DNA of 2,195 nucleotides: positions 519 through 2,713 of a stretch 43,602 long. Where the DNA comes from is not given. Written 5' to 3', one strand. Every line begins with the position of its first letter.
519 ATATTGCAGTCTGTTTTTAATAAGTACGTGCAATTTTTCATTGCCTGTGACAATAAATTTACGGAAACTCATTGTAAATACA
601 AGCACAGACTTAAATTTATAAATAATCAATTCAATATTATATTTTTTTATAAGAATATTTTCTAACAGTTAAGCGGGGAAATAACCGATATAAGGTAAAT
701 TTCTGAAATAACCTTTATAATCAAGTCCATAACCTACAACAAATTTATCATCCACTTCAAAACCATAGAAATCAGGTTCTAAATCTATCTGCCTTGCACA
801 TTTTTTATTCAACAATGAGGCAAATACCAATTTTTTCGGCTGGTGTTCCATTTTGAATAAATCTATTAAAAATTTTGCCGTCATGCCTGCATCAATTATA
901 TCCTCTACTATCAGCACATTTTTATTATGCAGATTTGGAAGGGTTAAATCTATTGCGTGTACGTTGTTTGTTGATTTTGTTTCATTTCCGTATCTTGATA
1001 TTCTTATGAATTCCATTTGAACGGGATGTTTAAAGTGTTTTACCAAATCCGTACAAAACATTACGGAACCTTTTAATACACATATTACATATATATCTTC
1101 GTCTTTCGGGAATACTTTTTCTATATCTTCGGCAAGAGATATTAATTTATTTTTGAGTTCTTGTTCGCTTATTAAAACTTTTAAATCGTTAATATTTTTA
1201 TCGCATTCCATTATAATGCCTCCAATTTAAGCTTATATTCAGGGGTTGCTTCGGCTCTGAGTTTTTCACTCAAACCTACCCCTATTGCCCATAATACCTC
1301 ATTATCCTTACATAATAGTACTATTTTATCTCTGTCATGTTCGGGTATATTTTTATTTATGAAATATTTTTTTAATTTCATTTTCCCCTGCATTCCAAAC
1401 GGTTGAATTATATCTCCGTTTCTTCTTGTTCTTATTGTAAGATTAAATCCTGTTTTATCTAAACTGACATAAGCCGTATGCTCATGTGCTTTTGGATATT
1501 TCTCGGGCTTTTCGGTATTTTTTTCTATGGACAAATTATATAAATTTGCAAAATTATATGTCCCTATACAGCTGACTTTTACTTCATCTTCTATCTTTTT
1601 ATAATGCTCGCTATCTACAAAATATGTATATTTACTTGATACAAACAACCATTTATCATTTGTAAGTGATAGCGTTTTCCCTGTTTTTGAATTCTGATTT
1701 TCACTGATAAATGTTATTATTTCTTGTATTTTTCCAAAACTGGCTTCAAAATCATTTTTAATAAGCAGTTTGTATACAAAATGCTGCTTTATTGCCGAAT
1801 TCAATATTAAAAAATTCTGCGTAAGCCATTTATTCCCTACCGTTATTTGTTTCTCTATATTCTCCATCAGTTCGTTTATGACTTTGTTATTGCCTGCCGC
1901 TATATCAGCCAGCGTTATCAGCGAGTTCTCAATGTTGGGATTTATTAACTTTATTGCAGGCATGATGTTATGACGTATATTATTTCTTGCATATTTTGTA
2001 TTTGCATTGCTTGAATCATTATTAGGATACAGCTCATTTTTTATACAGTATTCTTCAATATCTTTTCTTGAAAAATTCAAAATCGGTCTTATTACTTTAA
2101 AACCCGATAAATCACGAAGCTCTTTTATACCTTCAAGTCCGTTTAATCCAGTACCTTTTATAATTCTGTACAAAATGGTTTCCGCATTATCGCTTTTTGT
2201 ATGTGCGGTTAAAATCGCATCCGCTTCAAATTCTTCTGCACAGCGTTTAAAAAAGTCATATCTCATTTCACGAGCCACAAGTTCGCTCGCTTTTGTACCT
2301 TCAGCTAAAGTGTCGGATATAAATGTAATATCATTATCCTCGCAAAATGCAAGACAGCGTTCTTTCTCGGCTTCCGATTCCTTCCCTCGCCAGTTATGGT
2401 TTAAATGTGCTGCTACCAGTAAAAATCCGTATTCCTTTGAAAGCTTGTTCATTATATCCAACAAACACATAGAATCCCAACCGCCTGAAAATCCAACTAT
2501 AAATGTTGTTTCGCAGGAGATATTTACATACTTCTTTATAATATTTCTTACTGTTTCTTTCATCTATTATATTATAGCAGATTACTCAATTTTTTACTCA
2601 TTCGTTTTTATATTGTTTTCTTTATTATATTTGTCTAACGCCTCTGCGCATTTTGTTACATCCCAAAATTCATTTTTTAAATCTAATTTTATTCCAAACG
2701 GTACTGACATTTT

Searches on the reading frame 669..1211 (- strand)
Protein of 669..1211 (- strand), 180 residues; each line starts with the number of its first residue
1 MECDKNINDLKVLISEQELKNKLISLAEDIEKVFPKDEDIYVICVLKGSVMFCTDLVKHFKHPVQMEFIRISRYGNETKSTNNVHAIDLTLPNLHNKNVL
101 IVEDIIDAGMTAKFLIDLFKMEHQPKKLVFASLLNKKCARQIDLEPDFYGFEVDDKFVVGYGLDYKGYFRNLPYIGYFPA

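Call 93: search_protein_families(library=pfam, proteins=[window:669-1211:-], max_evalue=0.0001)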
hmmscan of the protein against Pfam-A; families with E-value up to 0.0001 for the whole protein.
window:669-1211:- (180 aa): 1 family
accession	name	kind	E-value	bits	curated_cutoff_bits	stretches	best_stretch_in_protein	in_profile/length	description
PF00156.33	Pribosyltran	-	1.3e-19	70.5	26.3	1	19-166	11-158/158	Phosphoribosyl transferase domain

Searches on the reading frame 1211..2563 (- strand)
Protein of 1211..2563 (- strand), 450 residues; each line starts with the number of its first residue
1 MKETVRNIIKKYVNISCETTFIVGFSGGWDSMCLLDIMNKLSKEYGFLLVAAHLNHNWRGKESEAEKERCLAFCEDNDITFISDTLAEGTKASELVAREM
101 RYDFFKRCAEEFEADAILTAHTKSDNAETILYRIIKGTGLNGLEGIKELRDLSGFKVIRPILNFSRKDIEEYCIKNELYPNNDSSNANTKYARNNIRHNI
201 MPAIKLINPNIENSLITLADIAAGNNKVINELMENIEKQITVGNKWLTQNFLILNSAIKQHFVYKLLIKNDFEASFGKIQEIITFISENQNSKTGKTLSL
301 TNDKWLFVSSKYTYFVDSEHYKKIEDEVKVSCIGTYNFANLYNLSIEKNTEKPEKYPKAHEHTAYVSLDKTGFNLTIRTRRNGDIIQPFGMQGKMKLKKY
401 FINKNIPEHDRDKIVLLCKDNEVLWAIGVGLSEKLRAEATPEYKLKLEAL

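Call 93: search_protein_families(library=pfam, proteins=[window:1211-2563:-], max_evalue=0.0001)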
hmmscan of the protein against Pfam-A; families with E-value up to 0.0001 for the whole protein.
window:1211-2563:- (450 aa): 2 families
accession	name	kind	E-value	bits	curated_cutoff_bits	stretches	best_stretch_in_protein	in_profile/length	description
PF01171.26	ATP_bind_3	-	5.6e-51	173.3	27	1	21-199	2-182/182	PP-loop family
PF11734.13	TilS_C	-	1.3e-15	57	22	1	375-438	1-64/74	TilS substrate C-terminal domain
